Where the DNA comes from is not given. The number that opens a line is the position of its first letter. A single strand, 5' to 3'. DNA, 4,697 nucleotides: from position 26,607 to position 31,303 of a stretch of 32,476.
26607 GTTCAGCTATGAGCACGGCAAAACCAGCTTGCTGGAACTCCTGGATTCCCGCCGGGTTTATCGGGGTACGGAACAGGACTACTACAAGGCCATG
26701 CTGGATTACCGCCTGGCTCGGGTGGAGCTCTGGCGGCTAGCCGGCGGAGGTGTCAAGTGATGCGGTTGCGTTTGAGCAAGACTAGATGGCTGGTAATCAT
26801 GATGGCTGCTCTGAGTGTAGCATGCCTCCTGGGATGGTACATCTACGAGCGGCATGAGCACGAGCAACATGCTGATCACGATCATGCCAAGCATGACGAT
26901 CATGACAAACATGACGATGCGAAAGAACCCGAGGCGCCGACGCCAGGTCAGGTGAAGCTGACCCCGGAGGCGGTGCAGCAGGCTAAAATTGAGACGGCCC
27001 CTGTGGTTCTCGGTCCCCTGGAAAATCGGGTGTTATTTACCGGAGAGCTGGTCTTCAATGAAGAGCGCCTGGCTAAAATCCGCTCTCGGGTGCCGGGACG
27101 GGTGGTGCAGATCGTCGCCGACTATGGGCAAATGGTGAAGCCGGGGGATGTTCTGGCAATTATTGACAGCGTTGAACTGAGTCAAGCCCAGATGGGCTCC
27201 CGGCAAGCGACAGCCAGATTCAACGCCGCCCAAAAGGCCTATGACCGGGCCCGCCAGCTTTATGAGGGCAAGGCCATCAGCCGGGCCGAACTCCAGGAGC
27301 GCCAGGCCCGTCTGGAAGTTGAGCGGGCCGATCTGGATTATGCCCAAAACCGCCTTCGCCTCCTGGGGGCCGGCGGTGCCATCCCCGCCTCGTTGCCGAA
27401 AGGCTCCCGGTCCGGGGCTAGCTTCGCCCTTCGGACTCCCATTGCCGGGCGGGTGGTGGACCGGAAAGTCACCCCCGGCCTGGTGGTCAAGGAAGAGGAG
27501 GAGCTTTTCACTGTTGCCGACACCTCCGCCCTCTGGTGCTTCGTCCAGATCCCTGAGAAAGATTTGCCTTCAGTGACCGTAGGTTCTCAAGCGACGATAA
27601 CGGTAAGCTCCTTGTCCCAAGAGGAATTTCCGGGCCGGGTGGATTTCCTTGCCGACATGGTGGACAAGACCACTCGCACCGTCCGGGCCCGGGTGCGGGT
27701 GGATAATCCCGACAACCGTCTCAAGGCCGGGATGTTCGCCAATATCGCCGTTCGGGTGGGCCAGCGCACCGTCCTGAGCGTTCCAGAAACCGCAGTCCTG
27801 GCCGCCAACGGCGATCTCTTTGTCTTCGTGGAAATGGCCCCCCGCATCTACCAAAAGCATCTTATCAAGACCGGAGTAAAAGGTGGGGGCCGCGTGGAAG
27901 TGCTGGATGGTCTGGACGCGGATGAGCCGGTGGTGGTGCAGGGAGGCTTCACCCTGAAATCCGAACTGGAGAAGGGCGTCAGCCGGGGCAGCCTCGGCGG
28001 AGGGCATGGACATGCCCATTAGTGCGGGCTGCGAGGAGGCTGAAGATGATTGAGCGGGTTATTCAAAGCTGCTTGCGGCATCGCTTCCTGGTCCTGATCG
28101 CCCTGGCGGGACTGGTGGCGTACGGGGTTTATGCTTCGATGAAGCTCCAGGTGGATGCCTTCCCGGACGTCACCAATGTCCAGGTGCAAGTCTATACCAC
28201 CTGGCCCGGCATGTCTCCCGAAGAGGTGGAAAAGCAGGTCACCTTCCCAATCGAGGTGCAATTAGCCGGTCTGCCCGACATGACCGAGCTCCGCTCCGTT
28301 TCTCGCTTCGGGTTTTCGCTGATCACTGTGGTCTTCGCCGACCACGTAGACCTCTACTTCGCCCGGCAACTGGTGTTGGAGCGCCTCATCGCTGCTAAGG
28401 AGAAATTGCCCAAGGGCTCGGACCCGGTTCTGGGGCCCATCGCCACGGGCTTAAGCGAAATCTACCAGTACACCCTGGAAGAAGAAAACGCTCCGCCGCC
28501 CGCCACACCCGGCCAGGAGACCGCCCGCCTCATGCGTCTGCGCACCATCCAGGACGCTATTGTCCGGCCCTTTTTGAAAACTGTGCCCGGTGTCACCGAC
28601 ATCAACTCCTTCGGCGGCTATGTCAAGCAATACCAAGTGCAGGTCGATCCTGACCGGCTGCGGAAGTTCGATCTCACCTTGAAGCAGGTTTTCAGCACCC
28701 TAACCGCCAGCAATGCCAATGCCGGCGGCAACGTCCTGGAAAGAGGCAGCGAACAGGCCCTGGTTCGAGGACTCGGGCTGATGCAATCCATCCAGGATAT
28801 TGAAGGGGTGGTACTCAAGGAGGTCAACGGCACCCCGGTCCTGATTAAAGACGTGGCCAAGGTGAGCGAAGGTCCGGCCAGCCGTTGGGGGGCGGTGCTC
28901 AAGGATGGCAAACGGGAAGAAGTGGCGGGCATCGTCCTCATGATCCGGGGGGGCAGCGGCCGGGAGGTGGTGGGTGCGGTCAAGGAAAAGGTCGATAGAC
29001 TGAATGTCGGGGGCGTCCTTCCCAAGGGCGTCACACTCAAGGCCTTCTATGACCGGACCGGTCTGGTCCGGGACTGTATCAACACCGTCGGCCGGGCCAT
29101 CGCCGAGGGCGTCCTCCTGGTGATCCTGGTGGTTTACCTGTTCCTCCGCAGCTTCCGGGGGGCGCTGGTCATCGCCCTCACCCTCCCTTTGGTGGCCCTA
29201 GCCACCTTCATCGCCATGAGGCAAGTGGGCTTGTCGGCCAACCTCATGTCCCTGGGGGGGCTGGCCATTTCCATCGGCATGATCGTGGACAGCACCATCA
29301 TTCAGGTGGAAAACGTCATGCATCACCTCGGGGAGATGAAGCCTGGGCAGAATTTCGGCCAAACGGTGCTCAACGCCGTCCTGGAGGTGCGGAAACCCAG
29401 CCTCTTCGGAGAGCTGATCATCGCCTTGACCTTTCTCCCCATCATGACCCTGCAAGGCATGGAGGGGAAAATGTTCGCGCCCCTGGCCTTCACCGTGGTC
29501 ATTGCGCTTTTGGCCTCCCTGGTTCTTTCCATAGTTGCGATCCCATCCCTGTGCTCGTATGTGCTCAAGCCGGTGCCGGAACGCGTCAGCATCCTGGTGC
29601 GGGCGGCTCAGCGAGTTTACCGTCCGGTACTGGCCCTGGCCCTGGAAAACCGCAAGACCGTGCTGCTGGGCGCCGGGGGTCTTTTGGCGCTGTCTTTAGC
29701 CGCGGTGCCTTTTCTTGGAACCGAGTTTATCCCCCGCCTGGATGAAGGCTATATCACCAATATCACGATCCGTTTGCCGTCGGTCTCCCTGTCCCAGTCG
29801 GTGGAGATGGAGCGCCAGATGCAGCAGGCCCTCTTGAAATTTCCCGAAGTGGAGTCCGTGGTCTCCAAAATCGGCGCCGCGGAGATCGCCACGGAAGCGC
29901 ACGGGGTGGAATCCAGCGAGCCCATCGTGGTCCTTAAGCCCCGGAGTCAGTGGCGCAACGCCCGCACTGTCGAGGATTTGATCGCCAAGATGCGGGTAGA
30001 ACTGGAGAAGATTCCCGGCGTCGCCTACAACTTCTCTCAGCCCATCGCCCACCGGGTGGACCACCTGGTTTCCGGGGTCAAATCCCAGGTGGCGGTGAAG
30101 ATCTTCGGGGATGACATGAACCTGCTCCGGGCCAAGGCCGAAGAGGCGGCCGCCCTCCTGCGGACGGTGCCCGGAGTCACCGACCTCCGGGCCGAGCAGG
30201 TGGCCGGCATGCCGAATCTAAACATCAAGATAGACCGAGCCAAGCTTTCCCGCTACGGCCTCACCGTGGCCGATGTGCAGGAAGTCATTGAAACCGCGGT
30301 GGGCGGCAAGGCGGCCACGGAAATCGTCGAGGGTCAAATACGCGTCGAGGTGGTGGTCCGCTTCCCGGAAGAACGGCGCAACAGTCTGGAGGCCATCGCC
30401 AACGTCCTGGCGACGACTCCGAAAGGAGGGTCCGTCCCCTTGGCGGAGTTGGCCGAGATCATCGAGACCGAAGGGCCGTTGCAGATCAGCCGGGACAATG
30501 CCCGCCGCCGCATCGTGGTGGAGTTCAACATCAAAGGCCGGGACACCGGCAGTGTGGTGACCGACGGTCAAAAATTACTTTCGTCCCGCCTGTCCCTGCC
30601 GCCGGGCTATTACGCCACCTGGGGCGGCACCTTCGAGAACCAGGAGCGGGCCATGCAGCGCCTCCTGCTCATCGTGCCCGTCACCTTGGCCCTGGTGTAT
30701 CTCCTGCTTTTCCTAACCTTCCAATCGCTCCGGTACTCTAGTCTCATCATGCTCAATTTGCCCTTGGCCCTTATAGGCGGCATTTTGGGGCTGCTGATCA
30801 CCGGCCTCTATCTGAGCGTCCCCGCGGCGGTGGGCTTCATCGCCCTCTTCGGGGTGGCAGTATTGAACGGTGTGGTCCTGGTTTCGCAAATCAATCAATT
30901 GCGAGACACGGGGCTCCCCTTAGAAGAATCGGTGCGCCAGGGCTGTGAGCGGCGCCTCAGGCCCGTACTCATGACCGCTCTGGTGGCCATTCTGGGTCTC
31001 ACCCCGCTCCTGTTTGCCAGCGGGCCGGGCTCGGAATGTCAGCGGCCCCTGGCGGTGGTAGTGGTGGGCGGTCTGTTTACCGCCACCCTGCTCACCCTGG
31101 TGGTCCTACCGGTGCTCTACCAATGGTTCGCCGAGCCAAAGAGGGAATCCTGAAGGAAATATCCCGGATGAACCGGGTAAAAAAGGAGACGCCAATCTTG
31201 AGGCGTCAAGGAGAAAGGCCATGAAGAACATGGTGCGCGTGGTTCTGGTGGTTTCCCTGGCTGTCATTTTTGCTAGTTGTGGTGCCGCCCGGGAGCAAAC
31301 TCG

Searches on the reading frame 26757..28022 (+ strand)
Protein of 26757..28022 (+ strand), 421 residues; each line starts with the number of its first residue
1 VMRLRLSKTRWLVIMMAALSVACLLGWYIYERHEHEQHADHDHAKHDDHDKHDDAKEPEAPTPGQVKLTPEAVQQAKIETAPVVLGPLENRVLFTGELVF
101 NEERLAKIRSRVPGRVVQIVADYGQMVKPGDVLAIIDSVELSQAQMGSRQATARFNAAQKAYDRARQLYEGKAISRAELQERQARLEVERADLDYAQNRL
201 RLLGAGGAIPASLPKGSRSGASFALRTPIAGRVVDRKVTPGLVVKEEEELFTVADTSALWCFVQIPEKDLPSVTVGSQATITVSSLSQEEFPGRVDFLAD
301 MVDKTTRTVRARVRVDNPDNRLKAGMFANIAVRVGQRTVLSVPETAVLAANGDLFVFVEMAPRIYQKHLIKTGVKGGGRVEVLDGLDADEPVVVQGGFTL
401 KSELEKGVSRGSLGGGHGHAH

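Call 15: search_protein_families(library=pfam, proteins=[window:26757-28022:+], max_evalue=0.0001)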
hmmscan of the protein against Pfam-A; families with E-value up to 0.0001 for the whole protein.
window:26757-28022:+ (421 aa): 3 families
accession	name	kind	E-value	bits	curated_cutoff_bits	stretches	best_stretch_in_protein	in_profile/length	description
PF16576.10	HlyD_D23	-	9e-49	166.1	30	1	88-328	2-214/214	Barrel-sandwich domain of CusB or HlyD membrane-fusion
PF13437.12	HlyD_3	-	2.4e-22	80.1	22.2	1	225-325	2-106/106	HlyD family secretion protein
PF13533.13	Biotin_lipoyl_2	-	7e-08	32.6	29.8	1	107-137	2-32/32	Biotin-lipoyl like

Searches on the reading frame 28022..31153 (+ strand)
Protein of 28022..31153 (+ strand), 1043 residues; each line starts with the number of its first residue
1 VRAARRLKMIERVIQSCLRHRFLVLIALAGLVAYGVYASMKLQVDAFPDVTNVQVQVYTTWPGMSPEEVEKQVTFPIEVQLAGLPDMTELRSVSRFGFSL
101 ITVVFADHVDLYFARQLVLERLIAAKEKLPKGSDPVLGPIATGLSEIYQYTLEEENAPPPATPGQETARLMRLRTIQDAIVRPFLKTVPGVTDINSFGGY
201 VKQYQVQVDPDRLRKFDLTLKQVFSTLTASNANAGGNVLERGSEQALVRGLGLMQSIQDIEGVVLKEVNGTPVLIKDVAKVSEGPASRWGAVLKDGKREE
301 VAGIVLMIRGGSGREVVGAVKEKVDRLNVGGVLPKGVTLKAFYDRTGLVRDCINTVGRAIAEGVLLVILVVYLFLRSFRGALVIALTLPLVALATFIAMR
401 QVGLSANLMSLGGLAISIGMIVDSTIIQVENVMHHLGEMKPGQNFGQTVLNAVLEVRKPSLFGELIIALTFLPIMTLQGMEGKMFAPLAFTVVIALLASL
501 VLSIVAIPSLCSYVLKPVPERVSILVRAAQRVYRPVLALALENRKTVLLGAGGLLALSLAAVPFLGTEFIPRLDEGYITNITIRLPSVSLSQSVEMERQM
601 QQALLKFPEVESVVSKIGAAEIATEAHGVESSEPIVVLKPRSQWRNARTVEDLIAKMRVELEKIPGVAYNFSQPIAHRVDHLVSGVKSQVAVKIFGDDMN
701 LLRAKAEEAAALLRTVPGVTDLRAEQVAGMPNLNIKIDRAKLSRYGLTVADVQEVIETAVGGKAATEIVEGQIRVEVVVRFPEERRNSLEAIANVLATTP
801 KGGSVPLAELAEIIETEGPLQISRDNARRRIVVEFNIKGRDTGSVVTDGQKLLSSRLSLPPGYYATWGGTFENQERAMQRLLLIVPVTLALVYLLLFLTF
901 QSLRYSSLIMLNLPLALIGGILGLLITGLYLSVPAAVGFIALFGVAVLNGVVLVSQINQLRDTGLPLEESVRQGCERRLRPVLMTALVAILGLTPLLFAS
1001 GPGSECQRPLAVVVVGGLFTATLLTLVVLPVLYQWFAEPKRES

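Call 15: search_protein_families(library=pfam, proteins=[window:28022-31153:+], max_evalue=0.0001)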
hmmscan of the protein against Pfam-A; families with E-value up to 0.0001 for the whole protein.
window:28022-31153:+ (1043 aa): 1 family
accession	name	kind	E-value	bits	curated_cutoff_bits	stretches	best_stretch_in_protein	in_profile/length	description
PF00873.25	ACR_tran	-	7.5e-292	971.2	28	1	15-1036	3-1020/1021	AcrB/AcrD/AcrF family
